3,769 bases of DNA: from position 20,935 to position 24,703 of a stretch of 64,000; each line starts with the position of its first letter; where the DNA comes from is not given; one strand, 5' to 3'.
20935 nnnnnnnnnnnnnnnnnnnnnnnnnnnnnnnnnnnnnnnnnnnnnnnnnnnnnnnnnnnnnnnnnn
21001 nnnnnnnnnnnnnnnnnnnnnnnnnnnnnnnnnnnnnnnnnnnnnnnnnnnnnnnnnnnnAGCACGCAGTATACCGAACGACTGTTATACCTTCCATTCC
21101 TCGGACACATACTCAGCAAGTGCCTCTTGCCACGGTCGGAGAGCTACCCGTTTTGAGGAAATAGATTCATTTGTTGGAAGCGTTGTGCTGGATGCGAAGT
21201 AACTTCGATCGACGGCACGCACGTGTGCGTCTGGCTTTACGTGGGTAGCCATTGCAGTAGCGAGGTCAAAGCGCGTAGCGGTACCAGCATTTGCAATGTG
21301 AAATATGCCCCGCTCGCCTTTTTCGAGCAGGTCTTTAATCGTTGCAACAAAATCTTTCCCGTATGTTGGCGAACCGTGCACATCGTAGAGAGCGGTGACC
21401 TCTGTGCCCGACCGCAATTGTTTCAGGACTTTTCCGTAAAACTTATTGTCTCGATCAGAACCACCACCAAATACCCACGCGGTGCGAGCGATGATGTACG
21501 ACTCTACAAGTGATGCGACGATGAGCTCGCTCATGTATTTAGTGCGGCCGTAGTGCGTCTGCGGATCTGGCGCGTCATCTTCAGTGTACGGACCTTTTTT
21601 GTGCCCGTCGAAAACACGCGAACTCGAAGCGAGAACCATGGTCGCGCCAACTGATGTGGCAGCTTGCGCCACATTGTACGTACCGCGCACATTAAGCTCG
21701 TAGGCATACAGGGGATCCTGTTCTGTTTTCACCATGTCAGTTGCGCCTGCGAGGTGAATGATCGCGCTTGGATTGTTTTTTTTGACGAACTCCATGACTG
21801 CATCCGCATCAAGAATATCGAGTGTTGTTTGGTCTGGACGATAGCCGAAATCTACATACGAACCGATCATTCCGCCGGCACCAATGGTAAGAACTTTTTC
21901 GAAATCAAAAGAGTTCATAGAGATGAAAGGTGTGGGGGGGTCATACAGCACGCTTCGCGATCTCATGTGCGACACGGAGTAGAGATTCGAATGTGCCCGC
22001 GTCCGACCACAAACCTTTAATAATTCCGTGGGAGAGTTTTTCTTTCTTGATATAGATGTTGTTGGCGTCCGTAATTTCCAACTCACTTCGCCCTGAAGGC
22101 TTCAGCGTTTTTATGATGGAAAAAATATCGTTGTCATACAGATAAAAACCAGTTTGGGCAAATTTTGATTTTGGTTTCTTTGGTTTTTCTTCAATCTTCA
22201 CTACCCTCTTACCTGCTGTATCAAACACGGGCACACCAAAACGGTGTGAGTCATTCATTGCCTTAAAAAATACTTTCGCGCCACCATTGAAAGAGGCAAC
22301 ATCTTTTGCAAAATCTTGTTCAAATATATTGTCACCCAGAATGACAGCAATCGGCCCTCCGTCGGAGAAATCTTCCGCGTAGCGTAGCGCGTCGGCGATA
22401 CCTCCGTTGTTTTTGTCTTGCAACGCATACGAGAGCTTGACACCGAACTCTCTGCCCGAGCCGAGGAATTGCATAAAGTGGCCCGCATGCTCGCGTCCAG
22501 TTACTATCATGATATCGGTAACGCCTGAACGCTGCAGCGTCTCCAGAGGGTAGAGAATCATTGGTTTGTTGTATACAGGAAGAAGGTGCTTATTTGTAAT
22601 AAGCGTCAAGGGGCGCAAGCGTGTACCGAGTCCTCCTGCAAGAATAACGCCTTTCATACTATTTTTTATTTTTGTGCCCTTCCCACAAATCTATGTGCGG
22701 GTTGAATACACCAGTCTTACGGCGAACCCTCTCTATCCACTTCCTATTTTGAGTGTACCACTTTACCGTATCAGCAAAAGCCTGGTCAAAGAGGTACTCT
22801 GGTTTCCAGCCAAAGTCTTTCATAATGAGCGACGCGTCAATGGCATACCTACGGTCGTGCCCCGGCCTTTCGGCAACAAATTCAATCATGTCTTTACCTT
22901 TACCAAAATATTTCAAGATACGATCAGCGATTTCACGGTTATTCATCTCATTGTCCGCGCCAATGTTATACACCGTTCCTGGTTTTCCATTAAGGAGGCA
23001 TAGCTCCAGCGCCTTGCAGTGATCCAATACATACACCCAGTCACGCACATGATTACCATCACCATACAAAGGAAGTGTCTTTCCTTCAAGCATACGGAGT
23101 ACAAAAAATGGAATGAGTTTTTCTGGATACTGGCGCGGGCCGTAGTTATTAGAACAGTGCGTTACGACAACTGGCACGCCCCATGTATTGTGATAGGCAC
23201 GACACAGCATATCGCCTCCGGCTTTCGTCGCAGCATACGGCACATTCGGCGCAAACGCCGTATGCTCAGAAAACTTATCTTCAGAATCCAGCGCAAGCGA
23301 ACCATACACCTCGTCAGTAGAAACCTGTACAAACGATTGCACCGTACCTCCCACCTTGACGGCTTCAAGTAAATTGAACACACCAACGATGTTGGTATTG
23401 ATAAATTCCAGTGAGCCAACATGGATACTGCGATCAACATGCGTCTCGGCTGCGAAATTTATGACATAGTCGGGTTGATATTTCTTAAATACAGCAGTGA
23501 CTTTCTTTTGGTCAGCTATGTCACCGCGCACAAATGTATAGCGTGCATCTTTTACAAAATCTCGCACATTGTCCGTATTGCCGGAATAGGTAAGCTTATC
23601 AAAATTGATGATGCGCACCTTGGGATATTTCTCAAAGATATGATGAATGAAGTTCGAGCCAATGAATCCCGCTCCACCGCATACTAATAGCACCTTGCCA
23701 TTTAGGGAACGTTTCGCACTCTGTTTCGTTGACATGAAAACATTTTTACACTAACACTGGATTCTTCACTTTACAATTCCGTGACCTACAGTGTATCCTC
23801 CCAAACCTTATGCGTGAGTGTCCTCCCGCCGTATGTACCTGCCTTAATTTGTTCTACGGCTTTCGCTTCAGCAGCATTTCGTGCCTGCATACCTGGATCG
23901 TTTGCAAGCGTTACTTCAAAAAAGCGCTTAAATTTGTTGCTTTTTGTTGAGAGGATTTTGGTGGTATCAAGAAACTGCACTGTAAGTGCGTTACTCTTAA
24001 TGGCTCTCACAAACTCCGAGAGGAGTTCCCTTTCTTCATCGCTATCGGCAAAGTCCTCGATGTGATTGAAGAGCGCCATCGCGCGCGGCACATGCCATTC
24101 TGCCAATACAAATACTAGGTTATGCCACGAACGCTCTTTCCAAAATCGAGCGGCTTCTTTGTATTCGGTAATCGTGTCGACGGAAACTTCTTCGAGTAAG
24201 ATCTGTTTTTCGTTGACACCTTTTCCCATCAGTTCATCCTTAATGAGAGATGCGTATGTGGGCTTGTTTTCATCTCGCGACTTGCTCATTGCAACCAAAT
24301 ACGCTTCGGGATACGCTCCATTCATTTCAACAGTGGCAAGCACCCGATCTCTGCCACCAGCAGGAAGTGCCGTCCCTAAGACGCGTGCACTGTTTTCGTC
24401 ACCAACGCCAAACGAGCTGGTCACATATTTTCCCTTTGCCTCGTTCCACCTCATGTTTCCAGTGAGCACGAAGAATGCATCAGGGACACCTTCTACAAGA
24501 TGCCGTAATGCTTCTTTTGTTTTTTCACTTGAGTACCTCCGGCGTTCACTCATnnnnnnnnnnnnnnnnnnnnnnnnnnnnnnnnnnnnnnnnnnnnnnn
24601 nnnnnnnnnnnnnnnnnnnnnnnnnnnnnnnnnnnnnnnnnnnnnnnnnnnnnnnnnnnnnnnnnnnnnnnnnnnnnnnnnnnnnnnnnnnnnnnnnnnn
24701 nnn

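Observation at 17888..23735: Candidate dTDP-linked C-methyl (possibly 2,6-dideoxy) branched-sugar pathway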

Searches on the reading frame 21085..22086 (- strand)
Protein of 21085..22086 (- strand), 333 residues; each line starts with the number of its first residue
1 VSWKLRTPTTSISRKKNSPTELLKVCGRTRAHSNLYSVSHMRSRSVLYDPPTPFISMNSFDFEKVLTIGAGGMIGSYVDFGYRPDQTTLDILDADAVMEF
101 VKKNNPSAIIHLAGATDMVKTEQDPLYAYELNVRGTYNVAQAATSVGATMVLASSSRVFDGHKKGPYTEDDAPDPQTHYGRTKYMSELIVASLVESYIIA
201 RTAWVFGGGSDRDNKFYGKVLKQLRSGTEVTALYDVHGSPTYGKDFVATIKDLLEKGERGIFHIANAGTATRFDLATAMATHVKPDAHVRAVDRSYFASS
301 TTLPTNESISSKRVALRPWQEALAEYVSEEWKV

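Call 3: search_protein_families(library=pfam, proteins=[window:21085-22086:-], max_evalue=0.01)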
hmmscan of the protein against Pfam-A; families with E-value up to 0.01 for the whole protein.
window:21085-22086:- (333 aa): 6 families
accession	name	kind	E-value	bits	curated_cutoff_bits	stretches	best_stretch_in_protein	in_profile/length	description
PF04321.23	RmlD_sub_bind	-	7.1e-56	189.8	27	1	83-329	29-284/287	RmlD substrate binding domain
PF01370.27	Epimerase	-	1e-23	84.4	20.9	1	87-256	46-227/240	NAD dependent epimerase/dehydratase family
PF16363.11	GDP_Man_Dehyd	-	6.1e-18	65.8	27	1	88-269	58-252/332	GDP-mannose 4,6 dehydratase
PF01073.25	3Beta_HSD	-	1.5e-07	31.2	22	1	88-223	51-199/280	3-beta hydroxysteroid dehydrogenase/isomerase family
PF02719.21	Polysacc_synt_2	-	1.7e-07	31.2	20.2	1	89-196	61-155/293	Polysaccharide biosynthesis protein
PF07993.18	NAD_binding_4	-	5.1e-07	29.5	20.1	1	106-207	89-209/258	Male sterility protein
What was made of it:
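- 21085..21918 (-): RmlD-family SDR, proposed 4-ketoreductase (corrected start). RmlD_sub_bind at 7.1e-56 (call 3).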

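Call 4: search_protein_families(library=ncbifam, proteins=[window:21085-22086:-], max_evalue=0.01)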
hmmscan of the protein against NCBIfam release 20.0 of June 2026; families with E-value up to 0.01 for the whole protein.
window:21085-22086:- (333 aa): 15 families
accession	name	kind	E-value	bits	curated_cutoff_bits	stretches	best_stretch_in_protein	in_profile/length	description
TIGR01214.1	rmlD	equivalog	4.3e-52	177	224.05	1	65-328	2-283/285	dTDP-4-dehydrorhamnose reductase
NF007440.0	PRK09987.1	equivalog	2e-25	89.7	308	1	78-306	27-257/299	dTDP-4-dehydrorhamnose reductase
TIGR01179.1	galE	equivalog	4.1e-17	62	262.3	1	90-195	55-161/332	UDP-glucose 4-epimerase GalE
TIGR02622.1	CDP_4_6_dhtase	equivalog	8.4e-12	44.9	278.45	1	87-226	59-212/352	CDP-glucose 4,6-dehydratase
NF007956.0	PRK10675.1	subfamily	1.4e-10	40.8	394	1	81-193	49-163/338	UDP-glucose 4-epimerase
TIGR01181.1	dTDP_gluc_dehyt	equivalog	6.2e-09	35.4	365.1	1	89-271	57-249/321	dTDP-glucose 4,6-dehydratase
NF043036.1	ErythonDh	equivalog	6.4e-09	35.4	325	1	86-192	56-162/321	D-erythronate dehydrogenase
TIGR04180.1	EDH_00030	hypoth_equivalog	1.2e-08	34.4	475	1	89-202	56-172/297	NAD-dependent 4,6-dehydratase LegB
TIGR02197.1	heptose_epim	equivalog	2.2e-08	33.6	274.6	1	86-217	44-182/316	ADP-glyceromanno-heptose 6-epimerase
TIGR01746.1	Thioester-redct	subfamily_domain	8.8e-05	21.9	213.35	1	104-193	87-180/371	thioester reductase domain-containing protein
NF011728.1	PRK15181.1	equivalog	0.00014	21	760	1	106-199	91-185/348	Vi polysaccharide biosynthesis UDP-N-acetylglucosaminuronic acid C-4 epimerase TviC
TIGR03466.1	HpnA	hypoth_equivalog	0.00025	20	367.65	1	107-194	66-156/327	hopanoid-associated sugar epimerase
NF058621.1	DiazavRedAvaA7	equivalog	0.0017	18.1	400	1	89-173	48-131/304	3-diazoavenalumate denitrifying reductase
TIGR01472.1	gmd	equivalog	0.0018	17.6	415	1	90-206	62-183/342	GDP-mannose 4,6-dehydratase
NF007582.0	PRK10217.1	equivalog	0.0099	15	698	0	88-151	57-120/355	dTDP-glucose 4,6-dehydratase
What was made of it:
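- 21085..21918 (-): TIGR01214 scores 177 bits, below the 224 cutoff (call 4).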

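Call 26: search_solved_structures(query=window:21085-21918:-, max_evalue=1e-10)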
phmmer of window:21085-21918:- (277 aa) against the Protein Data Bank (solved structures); distinct sequences matched with E-value up to 1e-10: 13.
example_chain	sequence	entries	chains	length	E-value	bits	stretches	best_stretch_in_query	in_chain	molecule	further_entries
5u9c_A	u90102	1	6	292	9e-38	133.3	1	7-260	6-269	dTDP-4-dehydrorhamnose Reductase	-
8g22_A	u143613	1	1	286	1.2e-33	119.8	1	28-274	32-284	dTDP-4-dehydrorhamnose reductase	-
1vl0_A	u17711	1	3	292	3.3e-29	105.2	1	28-271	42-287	DTDP-4-dehydrorhamnose reductase, rfbD ortholog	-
3sc6_A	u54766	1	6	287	4.2e-29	104.9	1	7-250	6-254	dTDP-4-dehydrorhamnose reductase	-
4wpg_A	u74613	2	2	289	9.8e-28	100.4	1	27-271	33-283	dTDP-4-dehydrorhamnose reductase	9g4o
2ggs_A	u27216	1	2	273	5.5e-21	78.3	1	32-239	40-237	273aa long hypothetical dTDP-4-dehydrorhamnose reductase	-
1kbz_A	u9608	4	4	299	9.7e-20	74.2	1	33-229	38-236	dTDP-glucose oxidoreductase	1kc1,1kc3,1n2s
2ydx_A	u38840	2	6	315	5.3e-17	65.2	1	27-241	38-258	METHIONINE ADENOSYLTRANSFERASE 2 SUBUNIT BETA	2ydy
4ndn_E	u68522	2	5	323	5.5e-17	65.2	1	27-241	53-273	Methionine adenosyltransferase 2 subunit beta | Isoform 2 of Methionine adenosyltransferase 2 subunit beta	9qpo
4ktt_E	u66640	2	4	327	5.7e-17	65.1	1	27-241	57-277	Methionine adenosyltransferase 2 subunit beta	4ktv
30gd_E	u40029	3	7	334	6.1e-17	65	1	27-241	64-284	Isoform 1 of Methionine adenosyltransferase 2 subunit beta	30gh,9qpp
8ctr_A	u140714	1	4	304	3.1e-15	59.4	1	18-249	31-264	dTDP-4-dehydrorhamnose reductase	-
9gpi_D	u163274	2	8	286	5e-15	58.7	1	27-157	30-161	dTDP-4-dehydrorhamnose reductase, putative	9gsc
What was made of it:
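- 21085..21918 (-): The best solved relatives are RmlD enzymes, at 133 bits or less (call 26).
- The RmlD-like enzyme's closest solved relatives act on L-sugars (call 26), yet no epimerase is present. The RmlD-like protein's best solved relatives are all RmlD enzymes (call 26).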

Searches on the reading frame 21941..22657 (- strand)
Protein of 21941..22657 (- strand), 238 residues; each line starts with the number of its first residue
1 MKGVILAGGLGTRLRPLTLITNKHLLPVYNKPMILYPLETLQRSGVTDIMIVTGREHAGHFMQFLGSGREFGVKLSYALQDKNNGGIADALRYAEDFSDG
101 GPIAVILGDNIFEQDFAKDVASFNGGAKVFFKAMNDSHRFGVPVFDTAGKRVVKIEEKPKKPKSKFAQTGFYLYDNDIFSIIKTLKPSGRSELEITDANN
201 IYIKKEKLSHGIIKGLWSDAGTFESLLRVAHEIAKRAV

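Call 3: search_protein_families(library=pfam, proteins=[window:21941-22657:-], max_evalue=0.01)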
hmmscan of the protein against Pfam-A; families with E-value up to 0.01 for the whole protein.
window:21941-22657:- (238 aa): 2 families
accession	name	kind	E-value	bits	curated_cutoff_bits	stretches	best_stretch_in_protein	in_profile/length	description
PF00483.29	NTP_transferase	-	1.8e-54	185.3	21.2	1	2-235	1-244/245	Nucleotidyl transferase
PF12804.13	NTP_transf_3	-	5.1e-11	43.4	27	1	3-122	1-109/160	MobA-like NTP transferase domain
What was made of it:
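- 21941..22657 (-): Short-form RmlA, glucose-1-phosphate thymidylyltransferase. NTP_transferase at 1.8e-54 (call 3).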

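Call 4: search_protein_families(library=ncbifam, proteins=[window:21941-22657:-], max_evalue=0.01)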
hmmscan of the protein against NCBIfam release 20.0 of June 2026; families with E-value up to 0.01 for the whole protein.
window:21941-22657:- (238 aa): 35 families (the best 25 are shown)
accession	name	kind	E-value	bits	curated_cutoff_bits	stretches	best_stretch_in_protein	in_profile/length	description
TIGR01207.1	rmlA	equivalog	3.9e-68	229.6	360.65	1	2-233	1-236/286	glucose-1-phosphate thymidylyltransferase RfbA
NF012024.0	PRK15480.1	equivalog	4.3e-61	206.6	588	1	2-234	5-241/292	glucose-1-phosphate thymidylyltransferase RfbA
TIGR01208.1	rmlA_long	equivalog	3e-60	204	320.25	1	2-234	1-235/353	glucose-1-phosphate thymidylyltransferase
TIGR03992.1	Arch_glmU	subfamily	1.4e-46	159.1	292.1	1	1-232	1-226/393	bifunctional sugar-1-phosphate nucleotidylyltransferase/acetyltransferase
NF041313.1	UDPGP_AglF_Halo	equivalog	2.9e-33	115.3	400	1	1-208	1-208/234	UTP--glucose-1-phosphate uridylyltransferase AglF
NF041173.1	Sug_nt_acttase_Thmprot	equivalog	6.8e-31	107.6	600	1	1-230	1-224/405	bifunctional sugar-1-phosphate nucleotidylyltransferase/acetyltransferase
TIGR01099.1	galU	equivalog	6.1e-25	88.3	326.8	2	1-57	2-58/261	UTP--glucose-1-phosphate uridylyltransferase GalU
NF045761.1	NAMPUrTaseMurU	equivalog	1.3e-21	77.5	250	1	1-229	1-223/226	N-acetylmuramate alpha-1-phosphate uridylyltransferase MurU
NF052502.1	man1P_GTase_Rv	exception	2.5e-21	75.9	440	1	2-233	2-230/352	mannose-1-phosphate guanylyltransferase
NF049965.1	GlMnHpPGnyltfHddC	equivalog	7.2e-15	55.2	300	1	1-183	1-176/221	D-glycero-D-manno-heptose 1-phosphate guanosyltransferase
NF041135.1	IPPtranDIPPsyn_Thcocales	equivalog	7.8e-15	54.8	580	1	1-237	1-221/419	bifunctional L-myo-inositol-1-phosphate cytidylyltransferase/CDP-L-myo-inositol myo-inositolphosphotransferase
NF003670.0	PRK05293.1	equivalog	3.1e-14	52.7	470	1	3-232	7-257/382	glucose-1-phosphate adenylyltransferase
NF009928.0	PRK13389.1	equivalog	3.2e-14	52.8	548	2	2-54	10-62/302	UTP--glucose-1-phosphate uridylyltransferase GalU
NF007516.0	PRK10122.1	equivalog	2.4e-10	40.1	534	1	1-54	4-57/297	UTP--glucose-1-phosphate uridylyltransferase GalF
TIGR02091.1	glgC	equivalog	2.7e-10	39.9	424.9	1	3-227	3-253/364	glucose-1-phosphate adenylyltransferase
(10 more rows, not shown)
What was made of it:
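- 21941..22657 (-): It scores below the TIGR01207 cutoff, 229.6 against 360 (call 4).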

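Call 69: search_solved_structures(query=window:21941-22657:-, max_evalue=1e-20)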
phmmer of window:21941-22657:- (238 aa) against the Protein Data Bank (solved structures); distinct sequences matched with E-value up to 1e-20: 23.
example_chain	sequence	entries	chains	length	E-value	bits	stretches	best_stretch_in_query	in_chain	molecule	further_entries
3hl3_A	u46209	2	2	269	1.2e-71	244.3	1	1-229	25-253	Glucose-1-phosphate thymidylyltransferase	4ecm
1h5r_B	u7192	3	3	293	2e-59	204.2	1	2-234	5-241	GLUCOSE-1-PHOSPHATE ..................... | Glucose-1-phosphate thymidylyltransferase 1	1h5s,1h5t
1h5r_A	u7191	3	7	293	2.6e-59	203.8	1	2-234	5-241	GLUCOSE-1-PHOSPHATE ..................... | Glucose-1-phosphate thymidylyltransferase 1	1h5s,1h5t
1h5s_A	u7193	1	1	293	3.8e-59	203.3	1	2-234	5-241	Glucose-1-phosphate thymidylyltransferase 1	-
4ho0_A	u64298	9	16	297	1.1e-58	201.8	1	1-231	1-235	Glucose-1-phosphate thymidylyltransferase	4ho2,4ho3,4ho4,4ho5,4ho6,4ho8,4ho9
1h5s_D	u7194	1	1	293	1.4e-58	201.5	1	2-234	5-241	Glucose-1-phosphate thymidylyltransferase 1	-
1mp3_A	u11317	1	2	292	3e-57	197.1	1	2-234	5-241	GLUCOSE-1-PHOSPHATE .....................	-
3pkq_A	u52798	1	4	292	3.5e-57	196.9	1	2-234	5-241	Glucose-1-phosphate thymidylyltransferase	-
1mp5_A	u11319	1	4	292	4.9e-57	196.4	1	2-234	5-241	Y177F VARIANT OF S. ENTERICA RmlA BOUND TO UDP-GLUCOSE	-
1iim_A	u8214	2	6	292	6.7e-57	196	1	2-234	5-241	glucose-1-phosphate thymidylyltransferase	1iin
3pkp_A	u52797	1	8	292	7.6e-57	195.8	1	2-234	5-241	Glucose-1-phosphate thymidylyltransferase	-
1mc3_A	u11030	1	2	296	1.4e-56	194.9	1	1-230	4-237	GLUCOSE-1-PHOSPHATE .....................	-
1mp4_A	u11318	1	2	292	3.9e-56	193.4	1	2-234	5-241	W224H Variant of S. Enterica RmlA Bound to UDP-Glucose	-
5ids_A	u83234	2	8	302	8.7e-56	192.3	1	2-234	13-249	Glucose-1-phosphate thymidylyltransferase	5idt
6n0u_A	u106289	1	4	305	3.3e-55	190.4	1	2-234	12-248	Glucose-1-phosphate thymidylyltransferase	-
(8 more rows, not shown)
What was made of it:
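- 21941..22657 (-): The best solved relatives are all G1P thymidylyltransferases, and the top hit is the short form 3hl3 at 244 bits (call 69).
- On RmlA, glucose-1-phosphate thymidylyltransferase: All top solved relatives are G1P thymidylyltransferases, and the best is the short form 3hl3 at 244 bits (call 69).
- Checked: The best solved relatives are all glucose-1-phosphate thymidylyltransferases (call 69).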

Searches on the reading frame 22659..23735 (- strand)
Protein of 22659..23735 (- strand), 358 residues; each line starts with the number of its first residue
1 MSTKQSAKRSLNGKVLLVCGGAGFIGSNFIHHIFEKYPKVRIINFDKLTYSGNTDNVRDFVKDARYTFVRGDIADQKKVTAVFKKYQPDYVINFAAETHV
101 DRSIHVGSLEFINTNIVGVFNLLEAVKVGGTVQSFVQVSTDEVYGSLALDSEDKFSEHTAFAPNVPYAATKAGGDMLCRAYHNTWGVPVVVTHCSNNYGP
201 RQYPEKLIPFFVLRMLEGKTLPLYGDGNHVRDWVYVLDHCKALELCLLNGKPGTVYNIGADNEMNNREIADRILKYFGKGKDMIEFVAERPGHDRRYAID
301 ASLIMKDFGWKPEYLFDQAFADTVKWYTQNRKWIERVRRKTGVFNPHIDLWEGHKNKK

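Call 3: search_protein_families(library=pfam, proteins=[window:22659-23735:-], max_evalue=0.01)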
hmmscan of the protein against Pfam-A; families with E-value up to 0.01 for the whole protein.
window:22659-23735:- (358 aa): 7 families
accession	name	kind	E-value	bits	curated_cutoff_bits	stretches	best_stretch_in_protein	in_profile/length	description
PF16363.11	GDP_Man_Dehyd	-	1.2e-77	262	27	1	17-322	1-331/332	GDP-mannose 4,6 dehydratase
PF01370.27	Epimerase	-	6.9e-59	199.6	20.9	1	17-259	2-240/240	NAD dependent epimerase/dehydratase family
PF02719.21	Polysacc_synt_2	-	1.2e-17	64.4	20.2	1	16-144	1-132/293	Polysaccharide biosynthesis protein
PF04321.23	RmlD_sub_bind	-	1.5e-12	47.6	27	1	16-185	3-143/287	RmlD substrate binding domain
PF01073.25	3Beta_HSD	-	4.6e-11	42.7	22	1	17-236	1-218/280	3-beta hydroxysteroid dehydrogenase/isomerase family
PF07993.18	NAD_binding_4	-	2.8e-10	40.2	20.1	1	19-196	2-206/258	Male sterility protein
PF00106.31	adh_short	-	0.0016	18.4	26.6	0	14-126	1-119/195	short chain dehydrogenase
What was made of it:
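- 22659..23735 (-): RmlB, dTDP-glucose 4,6-dehydratase. GDP_Man_Dehyd and Epimerase domains (call 3).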

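Call 4: search_protein_families(library=ncbifam, proteins=[window:22659-23735:-], max_evalue=0.01)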
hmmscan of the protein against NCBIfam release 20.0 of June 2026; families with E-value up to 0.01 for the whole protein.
window:22659-23735:- (358 aa): 38 families (the best 25 are shown)
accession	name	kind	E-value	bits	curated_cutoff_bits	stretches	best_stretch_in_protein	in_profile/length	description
TIGR01181.1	dTDP_gluc_dehyt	equivalog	2.2e-132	441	365.1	1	16-336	2-320/321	dTDP-glucose 4,6-dehydratase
NF007490.0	PRK10084.1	subfamily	2.8e-102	342.4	649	1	16-340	3-347/361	dTDP-glucose 4,6-dehydratase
NF007582.0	PRK10217.1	equivalog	5.8e-95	318.4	698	1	15-338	3-342/355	dTDP-glucose 4,6-dehydratase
TIGR04180.1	EDH_00030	hypoth_equivalog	2.8e-37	128.4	475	1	17-314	2-296/297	NAD-dependent 4,6-dehydratase LegB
TIGR01179.1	galE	equivalog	3.9e-34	118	262.3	1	16-331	2-329/332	UDP-glucose 4-epimerase GalE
TIGR02622.1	CDP_4_6_dhtase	equivalog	2.2e-25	89.5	278.45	1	12-331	3-334/352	CDP-glucose 4,6-dehydratase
NF007956.0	PRK10675.1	subfamily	2.1e-21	76.4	394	1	16-330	3-332/338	UDP-glucose 4-epimerase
TIGR01472.1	gmd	equivalog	1.7e-18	66.9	415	1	15-279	2-270/342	GDP-mannose 4,6-dehydratase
NF011728.1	PRK15181.1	equivalog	1.8e-18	66.7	760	1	8-328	10-338/348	Vi polysaccharide biosynthesis UDP-N-acetylglucosaminuronic acid C-4 epimerase TviC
NF047922.1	GDPFucSynFcl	equivalog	2.6e-16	60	500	1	72-332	38-306/308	GDP-L-fucose synthase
TIGR02197.1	heptose_epim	equivalog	2.9e-16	59.5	274.6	1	16-288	1-270/316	ADP-glyceromanno-heptose 6-epimerase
TIGR03589.1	PseB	equivalog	2.1e-14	53.2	407.75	1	11-162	2-147/324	UDP-N-acetylglucosamine 4,6-dehydratase (inverting)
TIGR01214.1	rmlD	equivalog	4e-11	42.6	224.05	1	16-183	2-140/285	dTDP-4-dehydrorhamnose reductase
NF008872.0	PRK11908.1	equivalog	1e-10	41.2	294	1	15-278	3-272/349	bifunctional UDP-4-keto-pentose/UDP-xylose synthase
NF043036.1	ErythonDh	equivalog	1.8e-10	40.6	325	1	16-181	3-163/321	D-erythronate dehydrogenase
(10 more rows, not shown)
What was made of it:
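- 22659..23735 (-): TIGR01181 scores 441 bits, above the 365 cutoff (call 4).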

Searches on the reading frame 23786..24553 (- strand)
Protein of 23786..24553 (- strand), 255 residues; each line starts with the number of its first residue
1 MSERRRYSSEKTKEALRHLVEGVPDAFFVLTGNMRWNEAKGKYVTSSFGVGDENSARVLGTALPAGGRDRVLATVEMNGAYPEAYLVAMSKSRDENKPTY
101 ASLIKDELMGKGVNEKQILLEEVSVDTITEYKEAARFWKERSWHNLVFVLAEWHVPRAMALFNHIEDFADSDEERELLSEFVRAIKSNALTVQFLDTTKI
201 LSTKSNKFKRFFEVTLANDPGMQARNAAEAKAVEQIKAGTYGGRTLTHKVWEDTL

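Call 8: search_protein_families(library=pfam, proteins=[window:23786-24553:-], max_evalue=0.001)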
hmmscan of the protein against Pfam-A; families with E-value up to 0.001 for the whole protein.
window:23786-24553:- (255 aa): 1 family
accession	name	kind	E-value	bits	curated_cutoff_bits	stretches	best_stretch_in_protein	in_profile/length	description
PF02698.23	DUF218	-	1.5e-11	44.8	27.6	1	58-166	5-104/133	DUF218 domain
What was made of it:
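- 23786..24553 (-): DUF218 protein, a variable passenger of the cassette. DUF218 at 1.5e-11 (call 8).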
